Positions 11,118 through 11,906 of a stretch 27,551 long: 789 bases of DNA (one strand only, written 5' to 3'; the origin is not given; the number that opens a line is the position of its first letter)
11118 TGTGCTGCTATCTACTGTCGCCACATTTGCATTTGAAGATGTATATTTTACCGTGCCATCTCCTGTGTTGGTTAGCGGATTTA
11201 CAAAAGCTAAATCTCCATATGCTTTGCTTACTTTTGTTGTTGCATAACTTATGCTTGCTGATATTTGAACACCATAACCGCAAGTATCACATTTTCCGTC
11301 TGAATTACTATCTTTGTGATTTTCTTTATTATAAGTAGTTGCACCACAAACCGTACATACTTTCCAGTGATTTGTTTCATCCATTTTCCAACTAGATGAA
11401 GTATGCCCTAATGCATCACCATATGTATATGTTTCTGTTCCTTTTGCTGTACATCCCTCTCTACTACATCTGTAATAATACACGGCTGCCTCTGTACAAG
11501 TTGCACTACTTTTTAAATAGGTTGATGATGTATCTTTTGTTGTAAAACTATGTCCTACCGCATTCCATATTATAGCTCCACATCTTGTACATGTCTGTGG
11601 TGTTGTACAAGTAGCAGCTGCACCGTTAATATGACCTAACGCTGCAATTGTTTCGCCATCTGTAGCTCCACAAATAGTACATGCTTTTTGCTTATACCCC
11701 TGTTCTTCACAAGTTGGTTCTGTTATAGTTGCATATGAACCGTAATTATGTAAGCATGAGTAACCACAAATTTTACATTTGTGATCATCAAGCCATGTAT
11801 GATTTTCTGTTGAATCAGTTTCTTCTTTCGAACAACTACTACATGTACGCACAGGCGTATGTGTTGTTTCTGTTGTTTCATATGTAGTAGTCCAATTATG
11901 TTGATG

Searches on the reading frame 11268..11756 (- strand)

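Call 8: search_protein_families(library=pfam, proteins=[window:11268-11756:-], max_evalue=10)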
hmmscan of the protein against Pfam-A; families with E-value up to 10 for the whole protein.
seq(163 aa): 7 families
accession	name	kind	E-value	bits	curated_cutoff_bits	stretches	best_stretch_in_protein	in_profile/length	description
PF05191.20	ADK_lid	-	0.0061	16.9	26.6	1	133-160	3-28/36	Adenylate kinase, active site lid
PF17848.7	Zn_ribbon_ACC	-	0.27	11.9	24.5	2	134-145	4-15/26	Acetyl-CoA carboxylase zinc finger domain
PF11781.13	Zn_ribbon_RRN7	-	0.73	10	27.1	1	133-145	6-18/32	Zinc-finger of RNA-polymerase I-specific TFIIB, Rrn7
PF13240.11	Zn_Ribbon_1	-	0.76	10.1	25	0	55-61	15-21/23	zinc-ribbon domain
PF14803.11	Zn_ribbon_Nudix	-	1.3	9.5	25.6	1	126-142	17-33/34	Nudix N-terminal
PF16919.11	PknG_rubred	-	5.3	7.5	28.5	1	132-160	37-65/74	Protein kinase G rubredoxin domain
PF21349.2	RUBY_RBDX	-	8.8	6.3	26.5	1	133-142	2-11/30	Rubrerythrin, rubredoxin-like domain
